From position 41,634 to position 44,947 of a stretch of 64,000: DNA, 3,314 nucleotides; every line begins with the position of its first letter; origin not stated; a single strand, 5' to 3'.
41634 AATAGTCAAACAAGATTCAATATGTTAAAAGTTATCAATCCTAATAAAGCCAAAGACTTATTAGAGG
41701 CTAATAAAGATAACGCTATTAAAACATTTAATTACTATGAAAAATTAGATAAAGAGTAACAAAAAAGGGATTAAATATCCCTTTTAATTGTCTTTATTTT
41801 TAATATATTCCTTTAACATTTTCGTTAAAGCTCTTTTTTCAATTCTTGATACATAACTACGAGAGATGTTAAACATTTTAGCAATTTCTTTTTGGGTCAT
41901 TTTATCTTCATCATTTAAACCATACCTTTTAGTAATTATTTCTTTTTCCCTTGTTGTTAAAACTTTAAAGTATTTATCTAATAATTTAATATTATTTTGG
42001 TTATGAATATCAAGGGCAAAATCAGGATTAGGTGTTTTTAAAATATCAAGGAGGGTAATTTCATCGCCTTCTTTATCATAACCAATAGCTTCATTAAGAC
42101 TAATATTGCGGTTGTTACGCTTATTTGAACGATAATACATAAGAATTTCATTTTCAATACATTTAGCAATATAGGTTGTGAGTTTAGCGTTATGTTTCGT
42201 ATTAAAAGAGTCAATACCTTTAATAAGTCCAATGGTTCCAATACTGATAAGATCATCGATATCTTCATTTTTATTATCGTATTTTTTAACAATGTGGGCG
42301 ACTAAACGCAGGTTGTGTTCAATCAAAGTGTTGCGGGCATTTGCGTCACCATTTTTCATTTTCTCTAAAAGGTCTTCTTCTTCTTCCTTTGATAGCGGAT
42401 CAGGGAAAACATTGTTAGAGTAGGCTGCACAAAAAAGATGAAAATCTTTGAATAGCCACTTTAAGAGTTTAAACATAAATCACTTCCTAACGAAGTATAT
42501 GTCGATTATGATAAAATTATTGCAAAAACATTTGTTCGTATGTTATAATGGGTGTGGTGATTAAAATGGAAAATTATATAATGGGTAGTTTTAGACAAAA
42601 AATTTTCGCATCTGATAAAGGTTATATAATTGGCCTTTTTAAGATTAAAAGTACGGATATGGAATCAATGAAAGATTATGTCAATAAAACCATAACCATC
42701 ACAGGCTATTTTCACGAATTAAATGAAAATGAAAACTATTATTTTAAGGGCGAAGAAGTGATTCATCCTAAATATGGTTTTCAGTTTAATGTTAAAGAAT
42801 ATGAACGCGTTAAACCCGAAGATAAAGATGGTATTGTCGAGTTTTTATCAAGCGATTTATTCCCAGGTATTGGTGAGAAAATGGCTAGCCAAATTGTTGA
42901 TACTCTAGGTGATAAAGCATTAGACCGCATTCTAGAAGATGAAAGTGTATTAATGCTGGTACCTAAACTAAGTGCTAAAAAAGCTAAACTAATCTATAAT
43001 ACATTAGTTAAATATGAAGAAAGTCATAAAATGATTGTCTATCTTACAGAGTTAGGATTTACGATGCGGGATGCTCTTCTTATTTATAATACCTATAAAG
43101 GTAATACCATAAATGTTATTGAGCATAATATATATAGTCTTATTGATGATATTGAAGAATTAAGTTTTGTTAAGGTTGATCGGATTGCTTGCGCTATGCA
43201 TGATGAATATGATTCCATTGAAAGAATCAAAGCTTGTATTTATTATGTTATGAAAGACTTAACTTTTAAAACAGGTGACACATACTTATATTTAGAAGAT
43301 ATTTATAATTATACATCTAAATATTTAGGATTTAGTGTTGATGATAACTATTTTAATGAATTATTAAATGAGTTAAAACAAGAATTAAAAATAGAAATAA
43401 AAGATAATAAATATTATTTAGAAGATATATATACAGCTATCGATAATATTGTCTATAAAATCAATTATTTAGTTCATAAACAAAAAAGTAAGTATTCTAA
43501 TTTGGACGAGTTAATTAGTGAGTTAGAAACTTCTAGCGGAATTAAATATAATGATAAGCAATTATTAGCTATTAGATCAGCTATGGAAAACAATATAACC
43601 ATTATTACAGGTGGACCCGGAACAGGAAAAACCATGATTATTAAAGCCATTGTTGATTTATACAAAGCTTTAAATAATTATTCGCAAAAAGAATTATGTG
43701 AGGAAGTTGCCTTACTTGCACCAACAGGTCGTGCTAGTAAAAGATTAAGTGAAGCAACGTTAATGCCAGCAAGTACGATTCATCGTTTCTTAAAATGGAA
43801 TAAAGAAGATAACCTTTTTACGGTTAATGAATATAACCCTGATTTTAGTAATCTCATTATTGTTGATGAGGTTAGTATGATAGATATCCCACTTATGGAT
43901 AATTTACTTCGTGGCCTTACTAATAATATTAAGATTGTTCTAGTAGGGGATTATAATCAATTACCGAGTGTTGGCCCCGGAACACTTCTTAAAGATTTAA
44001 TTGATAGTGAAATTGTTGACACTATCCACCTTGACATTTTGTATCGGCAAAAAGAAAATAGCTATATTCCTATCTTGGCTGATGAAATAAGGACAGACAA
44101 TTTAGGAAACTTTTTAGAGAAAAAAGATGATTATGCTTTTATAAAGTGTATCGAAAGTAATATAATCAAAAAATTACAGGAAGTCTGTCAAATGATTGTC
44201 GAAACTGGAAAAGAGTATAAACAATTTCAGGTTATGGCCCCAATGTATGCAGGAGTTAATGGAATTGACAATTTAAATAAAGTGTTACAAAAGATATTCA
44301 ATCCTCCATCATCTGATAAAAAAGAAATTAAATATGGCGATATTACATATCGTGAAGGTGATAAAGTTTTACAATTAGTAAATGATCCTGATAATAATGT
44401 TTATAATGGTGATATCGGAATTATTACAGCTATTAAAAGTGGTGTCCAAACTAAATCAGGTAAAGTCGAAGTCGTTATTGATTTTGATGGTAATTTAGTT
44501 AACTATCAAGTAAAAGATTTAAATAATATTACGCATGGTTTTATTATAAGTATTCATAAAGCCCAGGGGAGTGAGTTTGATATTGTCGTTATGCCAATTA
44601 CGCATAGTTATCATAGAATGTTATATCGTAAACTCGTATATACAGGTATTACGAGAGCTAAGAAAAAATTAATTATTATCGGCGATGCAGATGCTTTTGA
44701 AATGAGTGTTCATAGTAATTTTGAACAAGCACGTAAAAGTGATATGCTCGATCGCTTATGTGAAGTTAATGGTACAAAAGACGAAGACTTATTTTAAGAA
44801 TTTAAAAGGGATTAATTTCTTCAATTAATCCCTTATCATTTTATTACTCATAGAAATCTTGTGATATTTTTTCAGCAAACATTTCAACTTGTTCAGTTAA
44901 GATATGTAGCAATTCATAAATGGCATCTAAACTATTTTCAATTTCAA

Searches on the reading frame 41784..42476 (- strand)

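Call 83: search_protein_families(library=pfam, proteins=[window:41784-42476:-], max_evalue=0.00001)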
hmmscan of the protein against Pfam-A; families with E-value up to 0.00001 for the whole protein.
window:41784-42476:- (230 aa): 3 families
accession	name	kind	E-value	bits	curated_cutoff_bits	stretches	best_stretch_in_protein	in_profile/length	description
PF04542.20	Sigma70_r2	-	6e-17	61.7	24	1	51-120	1-70/71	Sigma-70 region 2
PF04545.22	Sigma70_r4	-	3.8e-16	58.8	24.1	1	171-220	3-48/50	Sigma-70, region 4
PF01381.28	HTH_3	-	6.4e-06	26.5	23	0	192-214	9-31/55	Helix-turn-helix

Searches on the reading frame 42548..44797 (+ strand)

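Call 83: search_protein_families(library=pfam, proteins=[window:42548-44797:+], max_evalue=0.00001)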
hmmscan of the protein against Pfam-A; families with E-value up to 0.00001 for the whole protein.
window:42548-44797:+ (749 aa): 9 families
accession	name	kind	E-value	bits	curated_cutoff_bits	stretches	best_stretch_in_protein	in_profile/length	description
PF13245.12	AAA_19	-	6.8e-41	140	25.1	1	338-477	1-134/134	AAA domain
PF13604.12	AAA_30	-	1.8e-39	135.9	27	1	334-536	2-190/191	AAA domain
PF18335.7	SH3_13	-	1.4e-22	79.7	41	1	576-642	1-63/65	ATP-dependent RecD-like DNA helicase SH3 domain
PF14490.11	HHH_RecD2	-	1.2e-21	76.9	27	1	157-246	3-92/92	ATP-dependent RecD2 DNA helicase HHH domain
PF13538.12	UvrD_C_2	-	5.3e-18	65.1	27.4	1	663-711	1-52/52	UvrD-like helicase C-terminal domain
PF23139.1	OB_YrrC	-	1.1e-14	54.5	27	1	9-90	2-76/76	ATP-dependent DNA helicase YrrC, OB-fold domain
PF13086.12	AAA_11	-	2.7e-10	40.9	27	1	333-385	1-51/257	AAA domain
PF01443.25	Viral_helicase1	-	1.4e-09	38.6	21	0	657-711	178-227/228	Viral superfamily 1 RNA helicase core domain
PF13401.12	AAA_22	-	5.9e-07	30.3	27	0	347-469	4-124/130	AAA domain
